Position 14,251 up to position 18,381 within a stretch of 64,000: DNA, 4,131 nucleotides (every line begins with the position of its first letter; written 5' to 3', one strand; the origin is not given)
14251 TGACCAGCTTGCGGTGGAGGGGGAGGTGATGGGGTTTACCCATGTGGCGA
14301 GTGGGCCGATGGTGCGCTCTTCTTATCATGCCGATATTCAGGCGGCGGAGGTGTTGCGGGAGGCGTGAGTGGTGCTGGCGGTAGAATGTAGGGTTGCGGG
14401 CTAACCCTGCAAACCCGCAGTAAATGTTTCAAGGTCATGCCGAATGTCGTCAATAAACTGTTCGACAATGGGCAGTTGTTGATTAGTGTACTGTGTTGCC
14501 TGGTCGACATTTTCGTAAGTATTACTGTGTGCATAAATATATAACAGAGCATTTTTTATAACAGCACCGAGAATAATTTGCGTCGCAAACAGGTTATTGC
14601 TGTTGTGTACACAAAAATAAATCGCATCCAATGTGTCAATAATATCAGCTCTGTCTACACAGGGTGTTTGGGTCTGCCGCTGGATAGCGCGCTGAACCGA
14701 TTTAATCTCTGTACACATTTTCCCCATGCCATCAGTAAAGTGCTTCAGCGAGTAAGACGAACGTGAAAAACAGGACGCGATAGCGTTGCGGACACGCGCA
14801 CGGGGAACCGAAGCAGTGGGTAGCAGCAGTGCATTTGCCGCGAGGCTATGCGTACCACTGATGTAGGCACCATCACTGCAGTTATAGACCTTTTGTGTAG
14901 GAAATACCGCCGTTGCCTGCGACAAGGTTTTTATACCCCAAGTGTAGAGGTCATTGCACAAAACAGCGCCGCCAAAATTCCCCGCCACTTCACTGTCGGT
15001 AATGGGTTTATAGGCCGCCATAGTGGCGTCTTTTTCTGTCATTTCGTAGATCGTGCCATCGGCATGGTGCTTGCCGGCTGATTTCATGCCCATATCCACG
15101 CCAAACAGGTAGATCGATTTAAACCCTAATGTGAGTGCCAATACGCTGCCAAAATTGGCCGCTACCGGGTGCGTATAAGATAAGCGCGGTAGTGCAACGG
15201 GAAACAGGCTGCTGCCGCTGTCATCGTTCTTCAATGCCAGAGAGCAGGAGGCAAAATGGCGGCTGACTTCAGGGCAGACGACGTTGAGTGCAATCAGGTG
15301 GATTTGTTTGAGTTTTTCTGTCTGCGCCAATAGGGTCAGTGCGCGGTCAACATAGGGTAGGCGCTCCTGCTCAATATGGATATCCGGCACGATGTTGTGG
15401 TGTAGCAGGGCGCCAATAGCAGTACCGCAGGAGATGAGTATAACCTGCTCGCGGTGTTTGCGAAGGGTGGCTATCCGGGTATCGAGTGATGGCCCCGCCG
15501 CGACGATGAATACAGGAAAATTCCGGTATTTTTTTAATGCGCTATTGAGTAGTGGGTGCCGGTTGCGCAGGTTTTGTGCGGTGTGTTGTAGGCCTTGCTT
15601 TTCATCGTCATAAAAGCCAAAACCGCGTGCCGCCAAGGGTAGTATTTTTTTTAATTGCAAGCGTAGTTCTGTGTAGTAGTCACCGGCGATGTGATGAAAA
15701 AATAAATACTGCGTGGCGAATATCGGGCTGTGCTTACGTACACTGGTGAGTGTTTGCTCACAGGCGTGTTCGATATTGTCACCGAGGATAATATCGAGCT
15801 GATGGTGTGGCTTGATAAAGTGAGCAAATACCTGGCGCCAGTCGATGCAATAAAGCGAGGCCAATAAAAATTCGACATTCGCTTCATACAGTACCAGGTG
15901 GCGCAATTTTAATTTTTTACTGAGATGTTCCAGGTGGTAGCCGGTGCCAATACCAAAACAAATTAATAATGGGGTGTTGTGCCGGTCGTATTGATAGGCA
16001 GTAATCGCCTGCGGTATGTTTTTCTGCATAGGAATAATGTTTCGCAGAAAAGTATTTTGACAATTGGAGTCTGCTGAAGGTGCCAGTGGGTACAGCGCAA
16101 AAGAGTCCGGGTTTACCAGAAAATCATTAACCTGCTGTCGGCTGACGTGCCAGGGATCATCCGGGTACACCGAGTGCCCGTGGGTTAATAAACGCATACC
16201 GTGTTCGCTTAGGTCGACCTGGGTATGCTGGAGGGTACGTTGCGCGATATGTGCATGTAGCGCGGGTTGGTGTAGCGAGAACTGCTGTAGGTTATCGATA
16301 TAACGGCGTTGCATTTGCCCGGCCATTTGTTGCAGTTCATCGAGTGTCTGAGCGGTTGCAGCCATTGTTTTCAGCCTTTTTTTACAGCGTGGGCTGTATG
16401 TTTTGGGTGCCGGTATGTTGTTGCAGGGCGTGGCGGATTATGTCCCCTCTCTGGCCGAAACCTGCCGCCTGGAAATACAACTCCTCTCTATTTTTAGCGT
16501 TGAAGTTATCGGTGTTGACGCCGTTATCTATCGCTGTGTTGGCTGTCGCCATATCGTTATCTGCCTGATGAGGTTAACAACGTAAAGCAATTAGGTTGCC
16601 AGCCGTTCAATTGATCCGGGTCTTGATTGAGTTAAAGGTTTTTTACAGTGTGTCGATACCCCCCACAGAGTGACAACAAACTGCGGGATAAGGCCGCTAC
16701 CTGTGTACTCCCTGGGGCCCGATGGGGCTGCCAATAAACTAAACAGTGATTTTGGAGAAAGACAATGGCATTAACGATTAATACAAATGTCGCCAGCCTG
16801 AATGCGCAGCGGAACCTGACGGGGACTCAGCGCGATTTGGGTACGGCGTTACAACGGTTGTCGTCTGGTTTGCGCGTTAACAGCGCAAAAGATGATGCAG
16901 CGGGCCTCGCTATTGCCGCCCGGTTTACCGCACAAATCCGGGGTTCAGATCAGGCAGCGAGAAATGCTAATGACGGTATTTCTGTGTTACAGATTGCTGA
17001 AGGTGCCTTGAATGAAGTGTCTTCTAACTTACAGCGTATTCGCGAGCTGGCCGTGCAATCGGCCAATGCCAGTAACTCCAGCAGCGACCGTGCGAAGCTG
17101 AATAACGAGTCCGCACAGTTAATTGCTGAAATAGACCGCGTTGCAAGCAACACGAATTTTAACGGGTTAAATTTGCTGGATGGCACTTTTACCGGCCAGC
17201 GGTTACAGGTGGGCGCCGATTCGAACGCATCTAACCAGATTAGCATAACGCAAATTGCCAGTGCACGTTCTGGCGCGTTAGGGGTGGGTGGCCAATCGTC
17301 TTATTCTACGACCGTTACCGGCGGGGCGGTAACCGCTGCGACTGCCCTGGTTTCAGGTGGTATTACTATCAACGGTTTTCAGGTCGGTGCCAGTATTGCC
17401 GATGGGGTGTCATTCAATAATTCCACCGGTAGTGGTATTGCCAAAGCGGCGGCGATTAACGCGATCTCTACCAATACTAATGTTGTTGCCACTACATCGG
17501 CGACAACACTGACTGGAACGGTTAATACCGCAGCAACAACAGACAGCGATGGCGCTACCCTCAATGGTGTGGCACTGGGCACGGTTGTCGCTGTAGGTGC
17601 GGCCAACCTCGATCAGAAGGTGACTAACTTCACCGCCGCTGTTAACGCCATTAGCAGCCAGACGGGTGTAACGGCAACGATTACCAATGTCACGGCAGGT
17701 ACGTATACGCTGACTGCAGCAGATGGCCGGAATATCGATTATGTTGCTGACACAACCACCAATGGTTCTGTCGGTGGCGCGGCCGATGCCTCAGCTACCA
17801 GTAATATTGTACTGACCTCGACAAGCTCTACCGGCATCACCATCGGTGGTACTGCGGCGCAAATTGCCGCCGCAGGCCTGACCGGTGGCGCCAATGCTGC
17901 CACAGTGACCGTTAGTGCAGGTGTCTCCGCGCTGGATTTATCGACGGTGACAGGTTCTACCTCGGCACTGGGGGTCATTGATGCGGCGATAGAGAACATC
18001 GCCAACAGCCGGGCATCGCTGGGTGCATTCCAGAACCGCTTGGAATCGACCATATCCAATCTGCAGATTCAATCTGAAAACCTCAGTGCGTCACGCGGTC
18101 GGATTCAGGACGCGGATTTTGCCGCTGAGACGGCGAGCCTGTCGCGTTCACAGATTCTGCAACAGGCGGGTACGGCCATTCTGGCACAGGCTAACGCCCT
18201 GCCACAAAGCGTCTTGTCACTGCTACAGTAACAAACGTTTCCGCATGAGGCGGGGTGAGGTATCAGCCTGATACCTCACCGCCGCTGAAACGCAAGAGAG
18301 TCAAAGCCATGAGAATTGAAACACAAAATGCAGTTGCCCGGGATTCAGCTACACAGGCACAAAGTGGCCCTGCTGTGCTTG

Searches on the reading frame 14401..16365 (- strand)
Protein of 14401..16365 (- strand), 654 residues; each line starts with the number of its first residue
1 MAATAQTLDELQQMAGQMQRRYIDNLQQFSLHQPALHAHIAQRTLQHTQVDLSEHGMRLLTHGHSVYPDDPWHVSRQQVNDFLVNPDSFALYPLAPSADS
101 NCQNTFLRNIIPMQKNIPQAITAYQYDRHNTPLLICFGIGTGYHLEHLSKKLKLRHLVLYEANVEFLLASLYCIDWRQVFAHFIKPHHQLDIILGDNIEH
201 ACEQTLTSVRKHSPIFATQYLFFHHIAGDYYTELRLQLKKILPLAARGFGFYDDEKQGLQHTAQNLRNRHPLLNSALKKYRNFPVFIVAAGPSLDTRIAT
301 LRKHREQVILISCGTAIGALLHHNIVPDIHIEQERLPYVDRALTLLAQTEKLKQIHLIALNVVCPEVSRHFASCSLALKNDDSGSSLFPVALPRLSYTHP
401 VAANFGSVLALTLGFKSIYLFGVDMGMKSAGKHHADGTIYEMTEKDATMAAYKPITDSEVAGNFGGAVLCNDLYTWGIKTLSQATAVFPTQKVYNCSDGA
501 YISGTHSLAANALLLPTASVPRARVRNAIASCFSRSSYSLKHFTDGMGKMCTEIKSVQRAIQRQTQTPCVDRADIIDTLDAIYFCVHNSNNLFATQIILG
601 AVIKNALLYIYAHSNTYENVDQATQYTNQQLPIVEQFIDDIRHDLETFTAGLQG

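Call 53: search_protein_families(library=pfam, proteins=[window:14401-16365:-], max_evalue=0.001)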
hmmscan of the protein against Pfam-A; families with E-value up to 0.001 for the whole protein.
window:14401-16365:- (654 aa): 2 families
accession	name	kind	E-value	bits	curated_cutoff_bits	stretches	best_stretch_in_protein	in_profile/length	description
PF20157.4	Maf_flag10_N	-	1.2e-34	120.2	23.5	1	21-225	1-206/228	Glycosyltransferase Maf N-terminal domain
PF01973.23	MptE-like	-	3.4e-27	95.7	34.6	1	263-428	4-169/171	6-hydroxymethylpterin diphosphokinase MptE-like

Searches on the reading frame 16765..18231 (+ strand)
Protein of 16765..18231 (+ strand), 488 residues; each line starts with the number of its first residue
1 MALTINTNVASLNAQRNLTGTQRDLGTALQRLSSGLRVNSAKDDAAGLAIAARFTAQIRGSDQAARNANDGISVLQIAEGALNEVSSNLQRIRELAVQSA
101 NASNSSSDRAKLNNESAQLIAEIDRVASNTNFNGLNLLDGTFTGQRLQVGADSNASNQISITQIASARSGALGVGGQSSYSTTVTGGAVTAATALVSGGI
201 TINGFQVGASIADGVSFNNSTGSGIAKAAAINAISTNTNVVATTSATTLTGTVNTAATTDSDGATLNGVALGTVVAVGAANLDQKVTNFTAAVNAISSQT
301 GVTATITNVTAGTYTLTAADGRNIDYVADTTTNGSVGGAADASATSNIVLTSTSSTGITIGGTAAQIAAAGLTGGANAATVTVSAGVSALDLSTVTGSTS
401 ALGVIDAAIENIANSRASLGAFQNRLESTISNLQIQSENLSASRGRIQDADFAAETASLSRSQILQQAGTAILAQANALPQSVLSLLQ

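Call 53: search_protein_families(library=pfam, proteins=[window:16765-18231:+], max_evalue=0.001)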
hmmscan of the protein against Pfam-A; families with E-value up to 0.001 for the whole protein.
window:16765-18231:+ (488 aa): 2 families
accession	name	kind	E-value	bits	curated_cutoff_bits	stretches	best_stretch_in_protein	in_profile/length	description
PF00669.25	Flagellin_N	-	1.2e-44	152.2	26.6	1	5-143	1-139/139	Bacterial flagellin N-terminal helical region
PF00700.27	Flagellin_C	-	2.6e-28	98.6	23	1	402-487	1-86/86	Bacterial flagellin C-terminal helical region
